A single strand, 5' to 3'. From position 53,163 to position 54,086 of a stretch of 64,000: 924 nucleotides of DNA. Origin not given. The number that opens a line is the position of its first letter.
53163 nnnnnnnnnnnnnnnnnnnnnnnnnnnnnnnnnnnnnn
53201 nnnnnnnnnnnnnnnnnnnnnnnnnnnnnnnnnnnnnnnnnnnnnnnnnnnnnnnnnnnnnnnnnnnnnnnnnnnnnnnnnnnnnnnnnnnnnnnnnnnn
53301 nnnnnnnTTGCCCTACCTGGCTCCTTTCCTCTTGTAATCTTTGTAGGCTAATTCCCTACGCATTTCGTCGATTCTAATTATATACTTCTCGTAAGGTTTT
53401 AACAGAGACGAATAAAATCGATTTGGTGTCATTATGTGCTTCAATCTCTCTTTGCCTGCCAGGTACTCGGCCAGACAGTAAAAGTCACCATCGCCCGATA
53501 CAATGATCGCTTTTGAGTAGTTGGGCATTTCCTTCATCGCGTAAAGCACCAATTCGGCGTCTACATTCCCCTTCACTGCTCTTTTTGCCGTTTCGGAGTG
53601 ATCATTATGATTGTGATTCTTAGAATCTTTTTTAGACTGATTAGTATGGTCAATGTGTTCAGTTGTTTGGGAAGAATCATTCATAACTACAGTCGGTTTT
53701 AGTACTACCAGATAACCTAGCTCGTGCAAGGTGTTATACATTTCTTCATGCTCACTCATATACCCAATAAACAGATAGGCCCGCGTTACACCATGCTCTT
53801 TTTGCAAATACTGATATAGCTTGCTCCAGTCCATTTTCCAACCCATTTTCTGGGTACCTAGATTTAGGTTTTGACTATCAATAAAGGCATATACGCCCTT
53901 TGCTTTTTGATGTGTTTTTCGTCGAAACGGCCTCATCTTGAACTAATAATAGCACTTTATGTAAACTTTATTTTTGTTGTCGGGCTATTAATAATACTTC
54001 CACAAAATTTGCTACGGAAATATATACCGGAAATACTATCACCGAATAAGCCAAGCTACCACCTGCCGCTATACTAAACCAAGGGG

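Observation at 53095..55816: TrmB-divergent four-gene operon (unknown 117 aa, 6-TM protein, NYN nuclease-fold protein with His/Asn insertion, 70-aa helical protein) next to a PIF1-like helicase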

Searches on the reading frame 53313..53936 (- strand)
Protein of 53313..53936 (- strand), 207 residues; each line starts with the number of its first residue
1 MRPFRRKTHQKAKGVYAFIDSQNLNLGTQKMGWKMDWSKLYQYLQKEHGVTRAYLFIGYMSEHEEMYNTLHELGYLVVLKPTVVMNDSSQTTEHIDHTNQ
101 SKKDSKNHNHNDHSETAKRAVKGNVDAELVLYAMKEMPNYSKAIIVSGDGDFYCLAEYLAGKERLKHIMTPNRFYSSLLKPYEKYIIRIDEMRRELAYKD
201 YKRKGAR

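Call 3: search_protein_families(library=pfam, proteins=[window:53313-53936:-], max_evalue=0.1)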
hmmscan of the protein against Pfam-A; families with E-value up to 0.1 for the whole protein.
window:53313-53936:- (207 aa): 2 families
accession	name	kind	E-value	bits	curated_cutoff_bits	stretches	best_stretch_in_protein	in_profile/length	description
PF01936.24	NYN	-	1.3e-11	45.6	24.2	1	17-169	4-123/145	NYN domain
PF02334.22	RTP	-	0.023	15.6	26.7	0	52-98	34-80/113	Replication terminator protein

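Call 4: search_protein_families(library=padloc, proteins=[window:53313-53936:-], max_evalue=0.1)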
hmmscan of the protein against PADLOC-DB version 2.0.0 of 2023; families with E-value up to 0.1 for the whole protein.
window:53313-53936:- (207 aa): 1 family
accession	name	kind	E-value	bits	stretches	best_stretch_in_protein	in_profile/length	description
PDLC01154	NYN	-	2.4e-05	21.8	1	128-197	234-303/310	"LabA-like protein, NYN family nuclease"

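Call 5: search_protein_families(library=ncbifam, proteins=[window:53313-53936:-], max_evalue=0.1)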
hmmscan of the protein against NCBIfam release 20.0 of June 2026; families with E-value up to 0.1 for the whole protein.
window:53313-53936:- (207 aa): 1 family
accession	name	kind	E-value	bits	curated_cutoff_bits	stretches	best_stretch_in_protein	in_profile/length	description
NF038362.1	Sden_1164_fam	equivalog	0.075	12.5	300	1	45-80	200-235/266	Sden_1164 family protein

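Call 9: find_encoding_contigs(protein=window:53313-53936:-, flank=6000, max_places=6)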
Protein window:53313-53936:- (207 aa): no gene with exactly this product is on record in the collection.

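Call 10: find_homologous_proteins(query=window:53313-53936:-)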
Query window:53313-53936:- (207 aa): 8000 proteins with E <= 0.001 among 8000 candidates; the best 120 are listed.
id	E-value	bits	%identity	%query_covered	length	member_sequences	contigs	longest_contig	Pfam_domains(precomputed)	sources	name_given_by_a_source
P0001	3.9e-119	414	90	100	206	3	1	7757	PF01936.25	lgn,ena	-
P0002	4.3e-118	411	90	100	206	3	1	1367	PF01936.25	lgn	-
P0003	3.2e-116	404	88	100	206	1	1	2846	PF01936.25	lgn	-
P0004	1.3e-115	402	86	100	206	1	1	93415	PF01936.25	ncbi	-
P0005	1.6e-114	399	100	86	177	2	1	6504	PF01936.25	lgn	-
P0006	6.6e-111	387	84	100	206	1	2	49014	PF01936.25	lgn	-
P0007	1.7e-95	337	89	84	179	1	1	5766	PF01936.25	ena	-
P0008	1.9e-89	317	70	100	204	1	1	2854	PF01936.25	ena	-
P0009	8.7e-88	312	71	100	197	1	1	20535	PF01936.25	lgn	-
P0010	9.0e-88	312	67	100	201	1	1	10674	PF01936.25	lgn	-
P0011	1.8e-87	311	71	100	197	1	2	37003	PF01936.25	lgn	-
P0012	1.9e-87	311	67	100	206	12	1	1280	PF01936.25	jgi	jgi:uncharacterized LabA/DUF88 family protein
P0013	2.6e-87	310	72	99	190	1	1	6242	PF01936.25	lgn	-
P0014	1.2e-86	308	68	100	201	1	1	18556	PF01936.25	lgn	-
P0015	2.6e-86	307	69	100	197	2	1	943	PF01936.25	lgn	-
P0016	1.3e-84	301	69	100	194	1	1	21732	PF01936.25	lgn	-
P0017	3.8e-84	300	69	99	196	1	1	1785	PF01936.25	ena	-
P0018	1.3e-83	298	68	100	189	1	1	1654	PF01936.25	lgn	-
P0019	3.2e-83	297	65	100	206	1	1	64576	PF01936.25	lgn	-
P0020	1.3e-81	291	69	99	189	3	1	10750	PF01936.25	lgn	-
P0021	4.9e-81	290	66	100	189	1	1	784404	PF01936.25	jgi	jgi:uncharacterized LabA/DUF88 family protein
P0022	5.1e-81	290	66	98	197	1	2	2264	PF01936.25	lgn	-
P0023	6.8e-81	289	71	92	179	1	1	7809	PF01936.25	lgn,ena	-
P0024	2.7e-80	287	66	100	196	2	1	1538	PF01936.25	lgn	-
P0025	3.4e-79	284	67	98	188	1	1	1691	PF01936.25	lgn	-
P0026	1.1e-78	282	66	100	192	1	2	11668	PF01936.25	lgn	-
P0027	2.0e-78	281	63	100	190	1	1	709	PF01936.25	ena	-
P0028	4.5e-78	280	68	84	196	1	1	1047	PF01936.25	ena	-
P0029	5.1e-77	277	63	96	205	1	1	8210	PF01936.25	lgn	-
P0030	8.2e-77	276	67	96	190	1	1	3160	PF01936.25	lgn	-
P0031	2.5e-76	274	66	99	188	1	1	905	PF01936.25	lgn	-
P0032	2.5e-76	274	64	98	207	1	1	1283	PF01936.25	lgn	-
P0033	2.8e-76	274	66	95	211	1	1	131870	PF01936.25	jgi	-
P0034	4.6e-76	273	62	97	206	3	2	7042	PF01936.25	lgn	-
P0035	7.6e-76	273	64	94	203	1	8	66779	PF01936.25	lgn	-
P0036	1.0e-75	272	64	97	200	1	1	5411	PF01936.25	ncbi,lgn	-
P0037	1.1e-75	272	64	94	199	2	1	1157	PF01936.25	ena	-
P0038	1.5e-75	272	64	96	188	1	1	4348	PF01936.25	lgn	-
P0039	4.8e-75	270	64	94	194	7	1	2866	PF01936.25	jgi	jgi:uncharacterized LabA/DUF88 family protein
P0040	7.8e-75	269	62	98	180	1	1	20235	PF01936.25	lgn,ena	-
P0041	1.7e-74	268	66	98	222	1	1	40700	PF01936.25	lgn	-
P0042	2.9e-74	268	63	97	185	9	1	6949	PF01936.25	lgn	-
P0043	3.2e-74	267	61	96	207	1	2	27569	PF01936.25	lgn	-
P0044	6.9e-74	266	62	97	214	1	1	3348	PF01936.25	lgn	-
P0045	3.8e-73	264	63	97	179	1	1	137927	PF01936.25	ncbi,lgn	-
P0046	3.9e-73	264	64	98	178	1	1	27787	PF01936.25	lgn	-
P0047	4.3e-73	264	63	99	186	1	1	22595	PF01936.25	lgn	-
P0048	7.7e-73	263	64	98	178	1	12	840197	PF01936.25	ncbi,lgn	-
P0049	1.1e-72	262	64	95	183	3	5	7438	PF01936.25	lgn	-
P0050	1.4e-72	262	61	98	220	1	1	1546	PF01936.25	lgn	-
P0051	1.5e-72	262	65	94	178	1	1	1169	PF01936.25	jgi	jgi:uncharacterized LabA/DUF88 family protein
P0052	1.5e-72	262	61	96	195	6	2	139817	PF01936.25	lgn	-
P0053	1.7e-72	262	62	97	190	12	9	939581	PF01936.25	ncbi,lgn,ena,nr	ncbi:NYN domain-containing protein [Candidatus Saccharibacteria bacterium]|nr:NYN domain-containing 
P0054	1.7e-72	262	65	92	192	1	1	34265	PF01936.25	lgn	-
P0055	2.0e-72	262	65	95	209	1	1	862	PF01936.25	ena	-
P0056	2.1e-72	261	63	97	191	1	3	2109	PF01936.25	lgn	-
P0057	2.4e-72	261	60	99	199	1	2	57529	PF01936.25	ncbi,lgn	-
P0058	2.4e-72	261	64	91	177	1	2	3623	PF01936.25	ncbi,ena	-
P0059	4.1e-72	261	62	94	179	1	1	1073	PF01936.25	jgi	jgi:uncharacterized LabA/DUF88 family protein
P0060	4.3e-72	260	62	95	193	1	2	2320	PF01936.25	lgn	-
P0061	7.0e-72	260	59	95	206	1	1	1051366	PF01936.25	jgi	jgi:uncharacterized LabA/DUF88 family protein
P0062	7.3e-72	260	63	94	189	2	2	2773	PF01936.25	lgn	-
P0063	8.5e-72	259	63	97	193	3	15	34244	PF01936.25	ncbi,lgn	-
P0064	3.3e-71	258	61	97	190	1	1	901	PF01936.25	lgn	-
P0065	3.4e-71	258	63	92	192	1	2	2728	PF01936.25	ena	-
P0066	4.1e-71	257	61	96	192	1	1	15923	PF01936.25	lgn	-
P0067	6.3e-71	257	66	91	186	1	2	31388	PF01936.25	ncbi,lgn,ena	-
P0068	8.0e-71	256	60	95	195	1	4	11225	PF01936.25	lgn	-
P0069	8.4e-71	256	61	97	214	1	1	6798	PF01936.25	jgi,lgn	jgi:uncharacterized LabA/DUF88 family protein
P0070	8.7e-71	256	61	96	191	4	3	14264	PF01936.25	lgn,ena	-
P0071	9.2e-71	256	61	97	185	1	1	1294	PF01936.25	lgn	-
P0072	1.0e-70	256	62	96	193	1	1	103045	PF01936.25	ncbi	-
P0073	1.1e-70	256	63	97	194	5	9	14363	PF01936.25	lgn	-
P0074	1.5e-70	255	60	100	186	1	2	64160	PF01936.25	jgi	jgi:uncharacterized LabA/DUF88 family protein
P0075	1.6e-70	255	59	98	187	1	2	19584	PF01936.25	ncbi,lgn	-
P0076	1.8e-70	255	64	93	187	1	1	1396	PF01936.25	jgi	jgi:uncharacterized LabA/DUF88 family protein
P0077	2.0e-70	255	59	98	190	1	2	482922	PF01936.25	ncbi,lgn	-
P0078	2.1e-70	255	62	96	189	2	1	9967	PF01936.25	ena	-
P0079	2.2e-70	255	61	99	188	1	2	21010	PF01936.25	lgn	-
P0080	3.2e-70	254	59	100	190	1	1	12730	PF01936.25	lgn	-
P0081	3.4e-70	254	60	99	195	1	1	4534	PF01936.25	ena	-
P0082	3.6e-70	254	61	99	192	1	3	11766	PF01936.25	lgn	-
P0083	3.9e-70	254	60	97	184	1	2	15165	PF01936.25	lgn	-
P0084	4.1e-70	254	61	96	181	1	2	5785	PF01936.25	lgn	-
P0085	4.3e-70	254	62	91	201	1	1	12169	PF01936.25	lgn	-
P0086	5.0e-70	254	62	99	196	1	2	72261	PF01936.25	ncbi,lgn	-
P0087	5.0e-70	254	63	93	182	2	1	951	PF01936.25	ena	-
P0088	5.2e-70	254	63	92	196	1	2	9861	PF01936.25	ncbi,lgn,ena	-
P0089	5.6e-70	254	61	91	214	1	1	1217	PF01936.25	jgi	jgi:uncharacterized LabA/DUF88 family protein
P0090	6.9e-70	253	63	92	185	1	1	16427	PF01936.25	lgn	-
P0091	8.9e-70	253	60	93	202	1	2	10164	PF01936.25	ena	-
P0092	9.4e-70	253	56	100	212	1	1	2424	PF01936.25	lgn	-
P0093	1.0e-69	253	62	91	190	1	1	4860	PF01936.25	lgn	-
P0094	1.4e-69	252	61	97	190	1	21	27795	PF01936.25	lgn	-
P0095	1.5e-69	252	58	97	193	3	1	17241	PF01936.25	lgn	-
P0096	1.7e-69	252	61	94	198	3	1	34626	PF01936.25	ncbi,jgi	-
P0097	2.1e-69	252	64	92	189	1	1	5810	PF01936.25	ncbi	-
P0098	2.2e-69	252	61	97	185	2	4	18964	PF01936.25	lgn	-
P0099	2.2e-69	252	62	92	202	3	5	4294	PF01936.25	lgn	-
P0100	2.3e-69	252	57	100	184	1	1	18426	PF01936.25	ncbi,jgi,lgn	-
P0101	2.7e-69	251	60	98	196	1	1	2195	PF01936.25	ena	-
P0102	2.7e-69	251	59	94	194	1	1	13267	PF01936.25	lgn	-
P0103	2.9e-69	251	58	99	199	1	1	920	PF01936.25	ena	-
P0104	3.0e-69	251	61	97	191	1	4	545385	PF01936.25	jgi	jgi:uncharacterized LabA/DUF88 family protein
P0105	3.0e-69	251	60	95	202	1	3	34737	PF01936.25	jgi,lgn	jgi:uncharacterized LabA/DUF88 family protein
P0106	3.1e-69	251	60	96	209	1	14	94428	PF01936.25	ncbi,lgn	-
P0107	3.2e-69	251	63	92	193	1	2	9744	PF01936.25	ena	-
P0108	3.3e-69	251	60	99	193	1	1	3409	PF01936.25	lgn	-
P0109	4.9e-69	251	61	97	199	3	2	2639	PF01936.25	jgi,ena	-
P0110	5.9e-69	250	61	98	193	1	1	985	PF01936.25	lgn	-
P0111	6.2e-69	250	59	96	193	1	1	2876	PF01936.25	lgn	-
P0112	6.6e-69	250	61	96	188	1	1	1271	PF01936.25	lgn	-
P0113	7.4e-69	250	63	92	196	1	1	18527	PF01936.25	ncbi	ncbi:MAG: hypothetical protein NVS1B10_01240 [Candidatus Saccharimonadales bacterium]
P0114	8.4e-69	250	58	99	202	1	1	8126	PF01936.25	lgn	-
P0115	8.9e-69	250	61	97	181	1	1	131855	PF01936.25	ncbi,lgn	-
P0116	8.9e-69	250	61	93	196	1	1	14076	PF01936.25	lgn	-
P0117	9.1e-69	250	59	97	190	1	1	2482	PF01936.25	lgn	-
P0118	1.0e-68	249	61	95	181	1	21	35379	PF01936.25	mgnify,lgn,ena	mgnify:CR=1 FL=1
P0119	1.2e-68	249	62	90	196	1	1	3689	PF01936.25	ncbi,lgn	-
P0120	1.2e-68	249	65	92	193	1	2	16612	PF01936.25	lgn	-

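Call 11: find_encoding_contigs(protein=P0004, flank=5000, max_places=2)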
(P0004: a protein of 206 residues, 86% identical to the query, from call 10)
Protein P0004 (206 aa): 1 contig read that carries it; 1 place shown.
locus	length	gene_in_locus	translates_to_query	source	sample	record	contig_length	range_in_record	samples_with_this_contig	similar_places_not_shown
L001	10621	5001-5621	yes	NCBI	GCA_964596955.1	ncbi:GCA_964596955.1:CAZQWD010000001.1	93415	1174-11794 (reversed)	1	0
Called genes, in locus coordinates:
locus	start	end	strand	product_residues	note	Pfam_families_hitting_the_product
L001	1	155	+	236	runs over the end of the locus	-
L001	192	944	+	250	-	-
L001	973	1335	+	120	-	-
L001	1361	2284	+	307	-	PF00892:EamA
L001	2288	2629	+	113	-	PF03795:YCII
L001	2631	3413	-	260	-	PF01978:TrmB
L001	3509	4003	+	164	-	-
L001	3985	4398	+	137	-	-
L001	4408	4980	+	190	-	-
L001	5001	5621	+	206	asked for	PF01936:NYN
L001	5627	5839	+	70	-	-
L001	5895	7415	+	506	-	PF00270:DEAD (faint), PF01443:Viral_helicase1 (faint), PF05970:PIF1, PF13245:AAA_19, PF13401:AAA_22 (weak), PF13604:AAA_30, PF21530:Pif1_2B_dom (weak)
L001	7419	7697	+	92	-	-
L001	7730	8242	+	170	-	-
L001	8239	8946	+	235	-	PF08713:DNA_alkylation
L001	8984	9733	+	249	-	PF00106:adh_short, PF01370:Epimerase (weak), PF08659:KR, PF23441:SDR, PF13561:adh_short_C2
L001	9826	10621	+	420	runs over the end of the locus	PF00232:Glyco_hydro_1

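Call 12: find_encoding_contigs(protein=P0021, flank=5000, max_places=2)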
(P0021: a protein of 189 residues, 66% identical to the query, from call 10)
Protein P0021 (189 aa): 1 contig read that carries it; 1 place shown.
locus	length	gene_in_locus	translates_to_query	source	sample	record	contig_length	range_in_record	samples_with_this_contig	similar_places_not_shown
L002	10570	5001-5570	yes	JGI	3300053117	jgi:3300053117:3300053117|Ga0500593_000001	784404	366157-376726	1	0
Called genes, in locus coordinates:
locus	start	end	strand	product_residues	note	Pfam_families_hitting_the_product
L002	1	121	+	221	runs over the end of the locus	-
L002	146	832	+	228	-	-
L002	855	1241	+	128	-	PF00072:Response_reg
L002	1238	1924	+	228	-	PF11967:RecO_N, PF02565:RecO_C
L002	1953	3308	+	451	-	PF00587:tRNA-synt_2b, PF03129:HGTP_anticodon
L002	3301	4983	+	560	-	PF10592:AIPR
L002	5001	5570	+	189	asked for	PF01936:NYN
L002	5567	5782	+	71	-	-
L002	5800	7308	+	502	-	PF01443:Viral_helicase1 (faint), PF05970:PIF1, PF13245:AAA_19, PF13401:AAA_22 (weak), PF13604:AAA_30, PF21530:Pif1_2B_dom (weak)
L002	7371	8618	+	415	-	PF13365:Trypsin_2 (weak)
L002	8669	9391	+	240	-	PF03358:FMN_red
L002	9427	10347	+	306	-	-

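Call 13: find_encoding_contigs(protein=P0053, flank=5000, max_places=4)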
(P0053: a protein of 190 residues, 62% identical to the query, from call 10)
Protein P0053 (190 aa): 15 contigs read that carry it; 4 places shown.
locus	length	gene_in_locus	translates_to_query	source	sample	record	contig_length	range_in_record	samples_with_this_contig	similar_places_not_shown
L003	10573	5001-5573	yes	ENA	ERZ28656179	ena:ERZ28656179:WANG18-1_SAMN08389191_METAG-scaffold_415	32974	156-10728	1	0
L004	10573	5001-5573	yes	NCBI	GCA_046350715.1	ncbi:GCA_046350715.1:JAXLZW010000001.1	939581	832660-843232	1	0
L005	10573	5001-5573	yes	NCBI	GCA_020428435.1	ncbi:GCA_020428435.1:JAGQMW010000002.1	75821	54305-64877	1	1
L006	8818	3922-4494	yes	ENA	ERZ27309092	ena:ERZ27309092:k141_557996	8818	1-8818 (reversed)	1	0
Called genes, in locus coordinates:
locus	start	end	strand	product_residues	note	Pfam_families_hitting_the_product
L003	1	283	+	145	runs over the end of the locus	?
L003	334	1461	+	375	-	-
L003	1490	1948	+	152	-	-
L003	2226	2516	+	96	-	-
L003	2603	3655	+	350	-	PF16162:KwaB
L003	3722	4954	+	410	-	-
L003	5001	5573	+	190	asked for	PF01936:NYN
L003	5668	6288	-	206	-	PF04203:Sortase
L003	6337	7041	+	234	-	PF08713:DNA_alkylation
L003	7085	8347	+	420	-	PF00232:Glyco_hydro_1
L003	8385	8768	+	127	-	-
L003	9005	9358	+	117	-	PF02381:MraZ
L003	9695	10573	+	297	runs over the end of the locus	PF01795:Methyltransf_5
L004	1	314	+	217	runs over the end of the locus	-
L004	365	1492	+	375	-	-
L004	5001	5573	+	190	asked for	PF01936:NYN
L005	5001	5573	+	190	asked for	PF01936:NYN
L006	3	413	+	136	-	?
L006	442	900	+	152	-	-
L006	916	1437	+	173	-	-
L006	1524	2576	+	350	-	PF16162:KwaB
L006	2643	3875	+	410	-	-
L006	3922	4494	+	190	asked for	PF01936:NYN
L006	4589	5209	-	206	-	PF04203:Sortase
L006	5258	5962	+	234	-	PF08713:DNA_alkylation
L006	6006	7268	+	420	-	PF00232:Glyco_hydro_1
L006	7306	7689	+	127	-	-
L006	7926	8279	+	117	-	PF02381:MraZ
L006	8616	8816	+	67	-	?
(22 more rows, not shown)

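Call 15: find_related_loci(query=A1, collection=genome_contigs, flank=8000)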
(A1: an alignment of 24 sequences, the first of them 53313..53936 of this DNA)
Query A1 (207 aa) in genome_contigs; peptide patterns used: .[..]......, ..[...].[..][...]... (x = any residue, [..] = any of these).
599 stretches matched a pattern (row limit reached: there are more); 558 encode a relative of the query (tblastn E <= 1e-3); the best 80 are kept; 80 distinct loci.
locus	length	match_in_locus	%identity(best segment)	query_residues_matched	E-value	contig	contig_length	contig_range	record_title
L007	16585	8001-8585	69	1-204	1e-93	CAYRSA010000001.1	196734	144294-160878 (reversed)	MAG TPA_asm: uncultured Candidatus Saccharibacteria bacterium isolate SRP173033_co1_291 genome assembly, contig: NODE_58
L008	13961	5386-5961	60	1-204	4e-79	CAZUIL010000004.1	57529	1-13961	MAG TPA_asm: uncultured Candidatus Saccharibacteria bacterium isolate SRP144015_co1_52 genome assembly, contig: NODE_290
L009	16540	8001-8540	62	4-204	3e-77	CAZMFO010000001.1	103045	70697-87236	MAG TPA_asm: uncultured Candidatus Saccharibacteria bacterium isolate binchicken_co16_156 genome assembly, contig: NODE_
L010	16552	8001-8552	59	4-206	4e-77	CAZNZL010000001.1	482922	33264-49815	MAG TPA_asm: uncultured Candidatus Saccharibacteria bacterium isolate SRP144015_co1_12 genome assembly, contig: NODE_4_l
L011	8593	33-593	59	1-207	8e-74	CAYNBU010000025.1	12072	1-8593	MAG TPA_asm: uncultured Candidatus Saccharibacteria bacterium isolate SRP344714_co2_88 genome assembly, contig: NODE_138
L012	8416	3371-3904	58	1-204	2e-73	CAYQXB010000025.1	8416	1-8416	MAG TPA_asm: uncultured Candidatus Saccharibacteria bacterium isolate SRP344714_co2_174 genome assembly, contig: NODE_22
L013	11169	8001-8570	58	7-204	5e-73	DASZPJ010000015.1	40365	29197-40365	MAG TPA_asm: Candidatus Saccharimonadales bacterium isolate SMAG_U5968 k141_508966, whole genome shotgun sequence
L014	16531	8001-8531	59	1-204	1e-72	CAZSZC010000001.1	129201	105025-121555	MAG TPA_asm: uncultured Candidatus Saccharibacteria bacterium isolate SRP298887_co1_348 genome assembly, contig: NODE_46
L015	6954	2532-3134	55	1-205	3e-72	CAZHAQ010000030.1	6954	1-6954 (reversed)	MAG TPA_asm: uncultured Candidatus Saccharibacteria bacterium isolate SRP268622_co1_526 genome assembly, contig: NODE_26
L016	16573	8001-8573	58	1-200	2e-72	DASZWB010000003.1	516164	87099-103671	MAG TPA_asm: Candidatus Saccharimonadales bacterium isolate SMAG_U6146 k141_694684, whole genome shotgun sequence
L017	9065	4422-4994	58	5-204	6e-72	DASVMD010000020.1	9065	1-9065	MAG TPA_asm: Candidatus Saccharimonadales bacterium isolate SMAG_U3091 k141_13797, whole genome shotgun sequence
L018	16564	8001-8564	58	7-204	8e-72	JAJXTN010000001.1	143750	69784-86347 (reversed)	MAG: bacterium isolate BP4.bin56 NODE_59_length_143750_cov_3.459098, whole genome shotgun sequence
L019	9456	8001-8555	59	1-203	5e-72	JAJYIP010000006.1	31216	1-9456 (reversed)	MAG: bacterium isolate DBS2-1.bin125 NODE_2426_length_31216_cov_1.988356, whole genome shotgun sequence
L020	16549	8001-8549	58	13-204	3e-71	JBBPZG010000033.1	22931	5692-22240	MAG: Candidatus Saccharimonadales bacterium isolate bin.36 bin.36_S4Ck141_304499_length_22931_cov_10.0000, whole genome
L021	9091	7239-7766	58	16-204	3e-71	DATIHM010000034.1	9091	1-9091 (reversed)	MAG TPA_asm: Candidatus Saccharimonadia bacterium isolate SMAG_U15638 k141_388538, whole genome shotgun sequence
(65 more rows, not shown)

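Call 22: search_solved_structures(query=A1, max_evalue=1, show_alignments=2)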
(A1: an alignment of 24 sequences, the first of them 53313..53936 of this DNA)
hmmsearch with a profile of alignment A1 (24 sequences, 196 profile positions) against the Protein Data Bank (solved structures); distinct sequences matched with E-value up to 1: 3.
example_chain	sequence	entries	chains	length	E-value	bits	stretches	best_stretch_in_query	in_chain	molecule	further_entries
2qip_A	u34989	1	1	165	3.9e-08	36.6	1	8-170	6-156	Protein of unknown function VPA0982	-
4y6c_A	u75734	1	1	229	0.011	18.8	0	43-69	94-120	ANSERINA PUTATIVE KINESIN LIGHT chain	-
3kzq_A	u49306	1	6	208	0.26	14.3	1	32-153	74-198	Putative uncharacterized protein VP2116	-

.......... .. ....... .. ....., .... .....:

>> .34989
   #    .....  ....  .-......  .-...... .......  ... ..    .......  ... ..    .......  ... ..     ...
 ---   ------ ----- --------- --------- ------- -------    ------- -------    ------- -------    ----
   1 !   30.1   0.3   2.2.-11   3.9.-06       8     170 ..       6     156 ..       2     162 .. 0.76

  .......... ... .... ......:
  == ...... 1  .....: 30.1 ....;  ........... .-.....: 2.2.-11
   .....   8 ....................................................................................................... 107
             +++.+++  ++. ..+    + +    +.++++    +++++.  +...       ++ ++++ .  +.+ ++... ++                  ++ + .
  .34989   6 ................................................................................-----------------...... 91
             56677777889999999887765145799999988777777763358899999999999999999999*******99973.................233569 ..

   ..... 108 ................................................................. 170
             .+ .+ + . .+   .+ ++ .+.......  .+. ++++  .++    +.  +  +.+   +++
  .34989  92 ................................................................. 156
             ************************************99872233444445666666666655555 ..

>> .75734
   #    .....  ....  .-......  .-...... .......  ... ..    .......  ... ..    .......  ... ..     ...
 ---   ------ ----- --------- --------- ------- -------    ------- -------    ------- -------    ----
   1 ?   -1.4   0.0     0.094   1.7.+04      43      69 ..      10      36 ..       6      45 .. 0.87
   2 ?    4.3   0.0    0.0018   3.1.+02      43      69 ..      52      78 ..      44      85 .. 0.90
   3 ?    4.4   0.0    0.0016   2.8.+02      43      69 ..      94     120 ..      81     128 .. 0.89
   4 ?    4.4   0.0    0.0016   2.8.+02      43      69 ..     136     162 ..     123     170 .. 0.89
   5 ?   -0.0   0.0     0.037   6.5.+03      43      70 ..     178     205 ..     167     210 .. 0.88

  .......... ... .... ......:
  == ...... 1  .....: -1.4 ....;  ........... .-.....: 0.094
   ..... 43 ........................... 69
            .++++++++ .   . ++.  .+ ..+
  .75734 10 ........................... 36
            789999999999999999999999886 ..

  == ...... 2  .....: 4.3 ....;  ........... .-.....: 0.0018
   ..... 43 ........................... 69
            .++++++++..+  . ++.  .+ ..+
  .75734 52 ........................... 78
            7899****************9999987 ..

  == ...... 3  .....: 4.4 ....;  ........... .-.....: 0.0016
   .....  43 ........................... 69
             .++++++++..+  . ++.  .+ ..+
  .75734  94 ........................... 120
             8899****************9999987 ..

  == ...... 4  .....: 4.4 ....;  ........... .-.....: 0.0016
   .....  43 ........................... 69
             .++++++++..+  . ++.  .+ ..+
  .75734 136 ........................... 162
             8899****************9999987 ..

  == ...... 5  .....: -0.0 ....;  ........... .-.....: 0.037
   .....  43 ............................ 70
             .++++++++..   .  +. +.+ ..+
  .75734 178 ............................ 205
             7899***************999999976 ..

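Call 44: search_dna_similar(query=window:53313-53936:-, collection=phages, mode=protein, max_evalue=0.001, max_rows=15)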
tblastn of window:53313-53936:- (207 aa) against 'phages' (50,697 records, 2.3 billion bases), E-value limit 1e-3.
No match.
